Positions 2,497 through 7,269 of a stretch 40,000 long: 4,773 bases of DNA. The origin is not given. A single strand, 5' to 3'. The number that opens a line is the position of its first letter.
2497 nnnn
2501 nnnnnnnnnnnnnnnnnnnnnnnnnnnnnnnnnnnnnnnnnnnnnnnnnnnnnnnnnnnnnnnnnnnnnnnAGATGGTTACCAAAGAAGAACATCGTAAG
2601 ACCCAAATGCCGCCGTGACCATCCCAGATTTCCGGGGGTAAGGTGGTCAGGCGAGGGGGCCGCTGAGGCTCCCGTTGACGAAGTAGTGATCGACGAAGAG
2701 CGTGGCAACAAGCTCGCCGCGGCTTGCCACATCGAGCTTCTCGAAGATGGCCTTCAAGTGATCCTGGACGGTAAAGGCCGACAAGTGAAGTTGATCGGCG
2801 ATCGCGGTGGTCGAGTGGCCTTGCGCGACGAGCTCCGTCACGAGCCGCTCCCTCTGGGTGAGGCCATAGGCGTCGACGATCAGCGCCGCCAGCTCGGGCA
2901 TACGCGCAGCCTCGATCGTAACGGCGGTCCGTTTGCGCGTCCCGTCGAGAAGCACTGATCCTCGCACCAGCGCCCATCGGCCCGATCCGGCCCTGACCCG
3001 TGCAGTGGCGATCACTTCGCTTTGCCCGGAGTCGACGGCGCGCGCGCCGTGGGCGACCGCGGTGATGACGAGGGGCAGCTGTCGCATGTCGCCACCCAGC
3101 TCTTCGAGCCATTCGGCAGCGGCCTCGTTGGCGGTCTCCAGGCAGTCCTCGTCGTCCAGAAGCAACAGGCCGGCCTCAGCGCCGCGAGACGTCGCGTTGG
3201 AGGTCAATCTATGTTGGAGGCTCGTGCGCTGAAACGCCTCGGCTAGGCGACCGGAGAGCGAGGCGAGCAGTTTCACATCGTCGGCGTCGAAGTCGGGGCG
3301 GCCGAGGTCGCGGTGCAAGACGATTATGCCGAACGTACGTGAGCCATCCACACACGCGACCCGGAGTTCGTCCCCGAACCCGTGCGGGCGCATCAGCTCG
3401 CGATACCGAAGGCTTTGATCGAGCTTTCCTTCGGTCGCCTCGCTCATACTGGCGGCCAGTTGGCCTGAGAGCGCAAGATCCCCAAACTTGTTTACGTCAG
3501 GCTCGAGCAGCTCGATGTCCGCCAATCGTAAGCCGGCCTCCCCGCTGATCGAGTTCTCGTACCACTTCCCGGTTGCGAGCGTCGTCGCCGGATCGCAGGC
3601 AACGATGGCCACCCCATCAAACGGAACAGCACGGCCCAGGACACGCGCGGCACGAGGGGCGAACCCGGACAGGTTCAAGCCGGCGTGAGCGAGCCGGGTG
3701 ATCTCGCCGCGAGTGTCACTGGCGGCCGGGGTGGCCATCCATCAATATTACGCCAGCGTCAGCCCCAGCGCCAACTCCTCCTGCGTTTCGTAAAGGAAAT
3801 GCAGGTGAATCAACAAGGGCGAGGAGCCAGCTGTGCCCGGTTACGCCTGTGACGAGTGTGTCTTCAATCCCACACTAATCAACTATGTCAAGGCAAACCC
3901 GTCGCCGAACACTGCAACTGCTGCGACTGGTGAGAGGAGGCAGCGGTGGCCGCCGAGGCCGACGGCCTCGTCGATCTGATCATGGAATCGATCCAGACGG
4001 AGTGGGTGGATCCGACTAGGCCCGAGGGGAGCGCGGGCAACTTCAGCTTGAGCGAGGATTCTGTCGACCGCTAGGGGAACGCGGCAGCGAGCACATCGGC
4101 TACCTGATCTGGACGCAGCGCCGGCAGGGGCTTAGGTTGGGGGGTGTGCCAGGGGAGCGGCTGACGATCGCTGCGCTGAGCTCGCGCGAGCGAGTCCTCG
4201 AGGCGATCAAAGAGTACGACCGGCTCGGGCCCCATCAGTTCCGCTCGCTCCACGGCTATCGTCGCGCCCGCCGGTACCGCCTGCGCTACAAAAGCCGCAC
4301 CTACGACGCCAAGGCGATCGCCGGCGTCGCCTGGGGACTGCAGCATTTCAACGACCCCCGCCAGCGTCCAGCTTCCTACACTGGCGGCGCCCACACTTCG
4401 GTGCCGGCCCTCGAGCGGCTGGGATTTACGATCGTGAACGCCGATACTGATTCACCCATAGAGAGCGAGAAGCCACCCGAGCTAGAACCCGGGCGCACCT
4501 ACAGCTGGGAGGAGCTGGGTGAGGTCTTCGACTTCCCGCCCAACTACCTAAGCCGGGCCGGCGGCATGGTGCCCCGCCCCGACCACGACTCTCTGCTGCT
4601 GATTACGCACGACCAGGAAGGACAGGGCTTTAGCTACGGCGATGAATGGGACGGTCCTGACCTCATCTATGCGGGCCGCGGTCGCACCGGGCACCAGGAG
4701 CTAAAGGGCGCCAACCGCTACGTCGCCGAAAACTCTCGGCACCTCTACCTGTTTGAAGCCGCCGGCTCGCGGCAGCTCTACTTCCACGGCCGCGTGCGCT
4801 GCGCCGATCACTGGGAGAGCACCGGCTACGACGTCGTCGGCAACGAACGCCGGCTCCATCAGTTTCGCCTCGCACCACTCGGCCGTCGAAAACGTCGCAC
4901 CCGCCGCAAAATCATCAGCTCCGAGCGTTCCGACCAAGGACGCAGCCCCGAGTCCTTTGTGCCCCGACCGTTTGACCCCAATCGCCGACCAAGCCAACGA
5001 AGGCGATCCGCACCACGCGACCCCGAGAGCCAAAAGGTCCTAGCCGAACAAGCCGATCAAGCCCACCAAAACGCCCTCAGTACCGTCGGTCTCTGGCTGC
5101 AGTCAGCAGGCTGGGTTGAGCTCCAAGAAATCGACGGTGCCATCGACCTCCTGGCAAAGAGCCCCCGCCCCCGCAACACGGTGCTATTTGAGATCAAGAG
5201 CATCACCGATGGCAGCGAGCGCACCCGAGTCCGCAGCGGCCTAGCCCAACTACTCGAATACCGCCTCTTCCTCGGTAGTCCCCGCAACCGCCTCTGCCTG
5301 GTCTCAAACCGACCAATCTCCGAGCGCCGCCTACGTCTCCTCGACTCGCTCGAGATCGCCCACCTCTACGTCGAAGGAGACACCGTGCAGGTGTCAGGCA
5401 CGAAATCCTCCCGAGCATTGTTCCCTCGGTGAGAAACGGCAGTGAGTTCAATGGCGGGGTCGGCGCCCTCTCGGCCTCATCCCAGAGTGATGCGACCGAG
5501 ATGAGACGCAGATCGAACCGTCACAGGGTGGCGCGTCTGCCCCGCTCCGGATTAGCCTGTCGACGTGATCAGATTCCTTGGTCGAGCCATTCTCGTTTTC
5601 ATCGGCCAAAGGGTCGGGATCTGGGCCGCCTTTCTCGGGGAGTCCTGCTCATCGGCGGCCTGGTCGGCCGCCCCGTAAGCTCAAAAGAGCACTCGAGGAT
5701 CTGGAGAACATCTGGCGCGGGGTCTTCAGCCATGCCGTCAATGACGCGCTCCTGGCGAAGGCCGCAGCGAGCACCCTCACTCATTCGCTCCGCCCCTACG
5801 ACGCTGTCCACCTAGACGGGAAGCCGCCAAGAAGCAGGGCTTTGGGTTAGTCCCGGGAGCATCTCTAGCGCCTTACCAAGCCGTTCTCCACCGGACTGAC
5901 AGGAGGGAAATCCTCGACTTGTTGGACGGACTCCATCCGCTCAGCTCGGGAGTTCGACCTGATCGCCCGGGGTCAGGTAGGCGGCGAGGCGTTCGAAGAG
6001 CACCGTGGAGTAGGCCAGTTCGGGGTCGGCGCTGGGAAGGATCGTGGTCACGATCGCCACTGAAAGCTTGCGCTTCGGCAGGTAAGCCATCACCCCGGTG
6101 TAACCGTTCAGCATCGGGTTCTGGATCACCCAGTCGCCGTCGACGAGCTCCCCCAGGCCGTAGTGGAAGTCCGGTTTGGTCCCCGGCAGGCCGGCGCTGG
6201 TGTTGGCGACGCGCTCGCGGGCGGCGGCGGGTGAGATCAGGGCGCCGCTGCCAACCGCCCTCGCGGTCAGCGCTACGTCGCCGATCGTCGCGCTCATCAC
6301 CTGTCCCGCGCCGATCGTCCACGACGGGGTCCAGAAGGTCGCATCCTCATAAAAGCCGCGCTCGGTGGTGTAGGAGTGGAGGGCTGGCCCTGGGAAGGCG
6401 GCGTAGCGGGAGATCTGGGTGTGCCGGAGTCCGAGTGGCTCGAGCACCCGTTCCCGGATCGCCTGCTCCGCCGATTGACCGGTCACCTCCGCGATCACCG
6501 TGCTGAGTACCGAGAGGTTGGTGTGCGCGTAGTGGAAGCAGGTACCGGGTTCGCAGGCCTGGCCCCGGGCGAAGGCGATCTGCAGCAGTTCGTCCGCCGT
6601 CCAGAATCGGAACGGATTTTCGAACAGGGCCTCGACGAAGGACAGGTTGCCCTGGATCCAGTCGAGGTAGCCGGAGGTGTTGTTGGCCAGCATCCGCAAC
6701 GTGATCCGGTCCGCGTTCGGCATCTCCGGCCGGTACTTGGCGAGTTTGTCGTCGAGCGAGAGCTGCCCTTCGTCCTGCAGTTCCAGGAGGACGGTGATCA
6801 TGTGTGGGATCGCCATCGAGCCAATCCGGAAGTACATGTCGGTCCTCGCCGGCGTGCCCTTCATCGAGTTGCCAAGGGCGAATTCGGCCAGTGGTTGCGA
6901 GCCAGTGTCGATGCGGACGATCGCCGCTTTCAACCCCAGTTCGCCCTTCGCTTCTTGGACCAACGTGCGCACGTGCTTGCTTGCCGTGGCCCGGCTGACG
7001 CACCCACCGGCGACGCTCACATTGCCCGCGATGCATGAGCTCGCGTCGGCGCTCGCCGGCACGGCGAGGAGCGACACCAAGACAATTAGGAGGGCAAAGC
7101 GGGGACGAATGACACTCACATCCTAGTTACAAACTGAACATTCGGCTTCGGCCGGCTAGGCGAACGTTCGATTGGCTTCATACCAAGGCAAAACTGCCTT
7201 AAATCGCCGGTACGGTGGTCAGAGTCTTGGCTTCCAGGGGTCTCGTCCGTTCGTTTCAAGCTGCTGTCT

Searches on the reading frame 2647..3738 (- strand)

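Call 27: search_protein_families(library=pfam, proteins=[window:2647-3738:-], max_evalue=0.001)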
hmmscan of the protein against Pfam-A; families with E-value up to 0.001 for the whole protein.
window:2647-3738:- (363 aa): 3 families
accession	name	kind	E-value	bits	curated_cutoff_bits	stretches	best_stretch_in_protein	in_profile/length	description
PF00196.25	GerE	-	1.6e-14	53.7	23.5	1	293-344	3-54/57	Bacterial regulatory proteins, luxR family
PF01590.32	GAF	-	2e-05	25.6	22.4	1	29-168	8-132/133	GAF domain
PF13492.12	GAF_3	-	0.0009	20.1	27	0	132-169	91-127/129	GAF domain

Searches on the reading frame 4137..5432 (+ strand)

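Call 27: search_protein_families(library=pfam, proteins=[window:4137-5432:+], max_evalue=0.001)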
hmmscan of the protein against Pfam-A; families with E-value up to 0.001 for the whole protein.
window:4137-5432:+ (431 aa): 0 families

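Call 70: search_protein_families(library=padloc, proteins=[window:4137-5432:+], max_evalue=0.001)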
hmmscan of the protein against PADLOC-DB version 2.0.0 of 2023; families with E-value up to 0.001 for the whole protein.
window:4137-5432:+ (431 aa): 1 family
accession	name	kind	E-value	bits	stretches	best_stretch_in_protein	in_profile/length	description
PDLC03662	mREase_IV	-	2.8e-13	47.3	1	16-102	7-93/560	Type IV methyl-directed restriction enzyme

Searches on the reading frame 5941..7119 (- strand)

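Call 27: search_protein_families(library=pfam, proteins=[window:5941-7119:-], max_evalue=0.001)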
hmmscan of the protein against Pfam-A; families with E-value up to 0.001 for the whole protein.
window:5941-7119:- (392 aa): 1 family
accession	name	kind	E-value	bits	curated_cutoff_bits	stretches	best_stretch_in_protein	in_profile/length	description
PF00144.29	Beta-lactamase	-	1.3e-40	140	27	1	81-366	34-316/329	Beta-lactamase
